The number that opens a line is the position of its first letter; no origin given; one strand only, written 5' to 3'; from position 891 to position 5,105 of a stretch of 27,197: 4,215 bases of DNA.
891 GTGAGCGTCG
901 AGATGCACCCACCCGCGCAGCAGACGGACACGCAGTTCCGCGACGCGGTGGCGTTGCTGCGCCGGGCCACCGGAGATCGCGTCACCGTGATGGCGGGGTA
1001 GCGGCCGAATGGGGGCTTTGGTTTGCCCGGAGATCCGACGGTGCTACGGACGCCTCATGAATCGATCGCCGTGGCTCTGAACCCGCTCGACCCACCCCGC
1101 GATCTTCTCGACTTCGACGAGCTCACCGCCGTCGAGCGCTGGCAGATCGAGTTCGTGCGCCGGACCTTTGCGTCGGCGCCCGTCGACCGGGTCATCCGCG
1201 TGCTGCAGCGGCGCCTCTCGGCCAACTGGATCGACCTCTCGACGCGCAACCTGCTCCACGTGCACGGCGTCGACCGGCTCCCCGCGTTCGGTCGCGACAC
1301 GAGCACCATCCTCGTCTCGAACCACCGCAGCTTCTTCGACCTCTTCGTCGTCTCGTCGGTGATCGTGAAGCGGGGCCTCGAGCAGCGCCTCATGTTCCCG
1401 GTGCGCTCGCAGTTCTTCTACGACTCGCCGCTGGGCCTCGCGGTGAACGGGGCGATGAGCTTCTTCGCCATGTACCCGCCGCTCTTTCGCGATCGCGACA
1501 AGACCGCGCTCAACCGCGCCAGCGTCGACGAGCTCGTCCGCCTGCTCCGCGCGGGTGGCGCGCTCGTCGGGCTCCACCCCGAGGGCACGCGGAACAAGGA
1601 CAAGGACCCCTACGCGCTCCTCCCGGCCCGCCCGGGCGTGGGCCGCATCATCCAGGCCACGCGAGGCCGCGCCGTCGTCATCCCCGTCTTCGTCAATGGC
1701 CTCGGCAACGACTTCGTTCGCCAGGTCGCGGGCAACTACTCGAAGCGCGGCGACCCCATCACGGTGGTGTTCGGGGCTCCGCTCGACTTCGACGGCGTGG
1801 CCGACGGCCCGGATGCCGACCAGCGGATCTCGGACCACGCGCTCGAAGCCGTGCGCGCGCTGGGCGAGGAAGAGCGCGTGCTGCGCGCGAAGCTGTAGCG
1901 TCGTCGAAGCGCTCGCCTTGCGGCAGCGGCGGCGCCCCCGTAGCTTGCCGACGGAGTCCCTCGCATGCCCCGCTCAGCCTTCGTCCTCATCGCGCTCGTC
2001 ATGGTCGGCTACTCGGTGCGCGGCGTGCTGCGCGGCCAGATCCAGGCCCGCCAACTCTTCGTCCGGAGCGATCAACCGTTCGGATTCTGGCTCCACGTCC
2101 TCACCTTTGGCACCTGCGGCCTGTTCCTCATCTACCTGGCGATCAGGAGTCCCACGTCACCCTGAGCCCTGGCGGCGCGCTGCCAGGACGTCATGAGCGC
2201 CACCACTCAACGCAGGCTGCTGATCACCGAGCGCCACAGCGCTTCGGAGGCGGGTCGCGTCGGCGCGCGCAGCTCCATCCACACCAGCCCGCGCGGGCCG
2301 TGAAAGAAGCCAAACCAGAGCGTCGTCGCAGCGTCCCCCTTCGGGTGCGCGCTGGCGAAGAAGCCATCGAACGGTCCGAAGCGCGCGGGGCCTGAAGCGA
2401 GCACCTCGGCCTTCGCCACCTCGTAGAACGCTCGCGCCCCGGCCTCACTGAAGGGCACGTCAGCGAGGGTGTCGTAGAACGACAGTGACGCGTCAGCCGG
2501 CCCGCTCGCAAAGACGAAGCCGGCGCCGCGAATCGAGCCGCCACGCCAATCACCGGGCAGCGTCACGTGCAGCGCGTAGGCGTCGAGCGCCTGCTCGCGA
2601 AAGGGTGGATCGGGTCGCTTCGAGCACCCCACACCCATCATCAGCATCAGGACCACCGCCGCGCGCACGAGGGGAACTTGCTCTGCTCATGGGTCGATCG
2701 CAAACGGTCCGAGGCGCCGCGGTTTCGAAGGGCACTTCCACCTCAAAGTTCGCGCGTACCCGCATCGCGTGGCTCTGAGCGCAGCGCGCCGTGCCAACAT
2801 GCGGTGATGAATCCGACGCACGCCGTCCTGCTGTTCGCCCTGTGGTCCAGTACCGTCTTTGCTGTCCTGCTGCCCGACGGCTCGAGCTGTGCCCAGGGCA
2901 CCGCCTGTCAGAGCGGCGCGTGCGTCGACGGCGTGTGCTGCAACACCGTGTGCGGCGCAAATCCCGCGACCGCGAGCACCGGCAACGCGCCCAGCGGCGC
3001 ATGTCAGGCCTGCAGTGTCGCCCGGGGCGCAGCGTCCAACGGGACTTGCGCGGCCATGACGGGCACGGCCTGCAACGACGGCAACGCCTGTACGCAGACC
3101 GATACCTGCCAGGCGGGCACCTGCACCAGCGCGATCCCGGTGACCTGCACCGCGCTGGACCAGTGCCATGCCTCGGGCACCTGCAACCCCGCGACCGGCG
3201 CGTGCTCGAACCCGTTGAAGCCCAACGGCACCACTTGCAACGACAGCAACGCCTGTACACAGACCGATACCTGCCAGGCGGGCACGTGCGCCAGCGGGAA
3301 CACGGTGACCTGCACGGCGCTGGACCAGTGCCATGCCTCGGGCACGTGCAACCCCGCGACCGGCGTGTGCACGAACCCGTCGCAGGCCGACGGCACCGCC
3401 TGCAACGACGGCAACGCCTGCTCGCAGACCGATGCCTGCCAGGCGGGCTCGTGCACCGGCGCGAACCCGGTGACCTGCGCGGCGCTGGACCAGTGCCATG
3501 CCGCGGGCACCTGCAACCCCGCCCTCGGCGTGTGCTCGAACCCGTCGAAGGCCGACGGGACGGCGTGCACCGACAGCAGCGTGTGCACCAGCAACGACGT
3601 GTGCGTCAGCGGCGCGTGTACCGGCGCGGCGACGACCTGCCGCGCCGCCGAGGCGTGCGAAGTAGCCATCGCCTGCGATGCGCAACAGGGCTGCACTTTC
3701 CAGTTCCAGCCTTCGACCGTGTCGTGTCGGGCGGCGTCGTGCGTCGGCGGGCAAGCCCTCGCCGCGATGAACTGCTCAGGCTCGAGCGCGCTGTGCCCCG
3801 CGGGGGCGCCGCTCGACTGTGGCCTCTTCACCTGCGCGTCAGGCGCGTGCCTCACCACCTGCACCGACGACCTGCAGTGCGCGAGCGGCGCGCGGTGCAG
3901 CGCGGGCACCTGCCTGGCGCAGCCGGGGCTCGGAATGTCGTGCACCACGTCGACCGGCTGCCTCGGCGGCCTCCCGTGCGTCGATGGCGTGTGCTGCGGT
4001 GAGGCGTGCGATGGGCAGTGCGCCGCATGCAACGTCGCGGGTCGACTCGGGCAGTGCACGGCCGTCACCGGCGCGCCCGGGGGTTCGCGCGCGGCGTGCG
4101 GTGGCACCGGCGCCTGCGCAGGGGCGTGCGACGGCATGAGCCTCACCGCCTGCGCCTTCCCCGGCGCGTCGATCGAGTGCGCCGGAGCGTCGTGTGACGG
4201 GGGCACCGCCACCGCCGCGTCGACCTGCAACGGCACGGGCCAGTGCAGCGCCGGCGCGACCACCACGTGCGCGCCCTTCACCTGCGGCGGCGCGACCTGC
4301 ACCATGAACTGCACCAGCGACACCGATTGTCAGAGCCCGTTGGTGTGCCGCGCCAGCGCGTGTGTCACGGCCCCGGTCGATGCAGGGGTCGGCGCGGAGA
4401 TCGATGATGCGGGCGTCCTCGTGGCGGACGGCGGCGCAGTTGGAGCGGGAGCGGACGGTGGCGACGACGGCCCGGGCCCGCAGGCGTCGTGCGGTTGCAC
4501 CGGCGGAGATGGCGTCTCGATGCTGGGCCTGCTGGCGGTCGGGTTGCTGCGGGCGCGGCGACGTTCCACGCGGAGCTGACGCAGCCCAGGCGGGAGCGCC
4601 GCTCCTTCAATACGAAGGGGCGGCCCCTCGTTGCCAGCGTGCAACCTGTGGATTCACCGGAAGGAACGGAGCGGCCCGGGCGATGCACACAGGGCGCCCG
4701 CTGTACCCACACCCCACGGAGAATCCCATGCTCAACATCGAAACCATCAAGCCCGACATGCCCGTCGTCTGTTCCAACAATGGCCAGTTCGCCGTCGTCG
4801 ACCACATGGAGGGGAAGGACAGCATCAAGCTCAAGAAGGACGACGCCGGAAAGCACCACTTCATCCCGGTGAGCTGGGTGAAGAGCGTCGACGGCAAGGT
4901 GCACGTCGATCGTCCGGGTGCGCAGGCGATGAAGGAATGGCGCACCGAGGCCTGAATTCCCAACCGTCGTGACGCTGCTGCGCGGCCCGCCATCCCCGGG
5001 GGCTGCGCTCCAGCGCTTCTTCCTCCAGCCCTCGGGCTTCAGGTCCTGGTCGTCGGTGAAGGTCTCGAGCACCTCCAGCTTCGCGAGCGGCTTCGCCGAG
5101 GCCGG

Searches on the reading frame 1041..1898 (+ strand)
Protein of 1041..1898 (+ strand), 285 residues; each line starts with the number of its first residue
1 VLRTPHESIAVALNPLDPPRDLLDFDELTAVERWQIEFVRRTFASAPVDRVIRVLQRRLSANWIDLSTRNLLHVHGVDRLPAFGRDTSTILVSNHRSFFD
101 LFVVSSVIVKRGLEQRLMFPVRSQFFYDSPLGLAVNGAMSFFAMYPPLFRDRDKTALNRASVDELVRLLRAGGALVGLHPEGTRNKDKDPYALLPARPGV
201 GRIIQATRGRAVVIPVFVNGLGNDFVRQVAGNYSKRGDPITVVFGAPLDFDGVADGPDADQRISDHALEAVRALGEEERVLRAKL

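Call 82: search_protein_families(library=pfam, proteins=[window:1041-1898:+], max_evalue=0.001)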
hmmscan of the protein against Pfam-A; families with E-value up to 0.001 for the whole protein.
window:1041-1898:+ (285 aa): 1 family
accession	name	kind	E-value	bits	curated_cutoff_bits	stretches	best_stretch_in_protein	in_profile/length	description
PF01553.26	Acyltransferase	-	7e-16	58.7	23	1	73-218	3-131/132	Acyltransferase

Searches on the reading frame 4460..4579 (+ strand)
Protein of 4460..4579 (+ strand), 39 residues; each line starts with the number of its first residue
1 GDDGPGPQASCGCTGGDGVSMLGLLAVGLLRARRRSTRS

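Call 60: search_protein_families(library=ncbifam, proteins=[window:4460-4579:+], max_evalue=10)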
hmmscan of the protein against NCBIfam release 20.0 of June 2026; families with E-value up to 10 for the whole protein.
window:4460-4579:+ (39 aa): 4 families
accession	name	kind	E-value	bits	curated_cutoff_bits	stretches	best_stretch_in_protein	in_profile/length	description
TIGR03382.1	GC_trans_RRR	domain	0.00024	21.6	15.85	1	11-35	2-27/27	MYXO-CTERM sorting domain-containing protein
NF045638.1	Mrt_dep_phytase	exception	0.042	12.5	440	1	7-36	399-430/430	myxosortase-dependent phytase-like phosphatase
TIGR03901.2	MYXO-CTERM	domain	0.056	13.8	20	1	9-35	2-32/34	MYXO-CTERM sorting domain-containing protein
NF041894.1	MXAN_6652_fam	equivalog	0.12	11.9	200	1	7-35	175-203/203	MXAN_6652 family MXYO-CTERM-anchored protein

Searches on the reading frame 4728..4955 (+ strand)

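Call 60: search_protein_families(library=ncbifam, proteins=[window:4728-4955:+], max_evalue=10)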
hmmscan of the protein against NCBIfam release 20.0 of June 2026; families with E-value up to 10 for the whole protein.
window:4728-4955:+ (75 aa): 1 family
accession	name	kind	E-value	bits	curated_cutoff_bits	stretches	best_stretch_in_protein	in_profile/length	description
NF008084.0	PRK10819.1-5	equivalog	0.093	12.6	315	1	22-75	177-227/249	TonB system transport protein TonB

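Call 82: search_protein_families(library=pfam, proteins=[window:4728-4955:+], max_evalue=0.001)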
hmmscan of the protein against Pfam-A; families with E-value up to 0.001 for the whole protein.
window:4728-4955:+ (75 aa): 1 family
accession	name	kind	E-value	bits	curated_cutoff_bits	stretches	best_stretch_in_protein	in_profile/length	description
PF09939.14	DUF2171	-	3.9e-26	91.6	25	1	7-68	1-64/64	Uncharacterized protein conserved in bacteria (DUF2171)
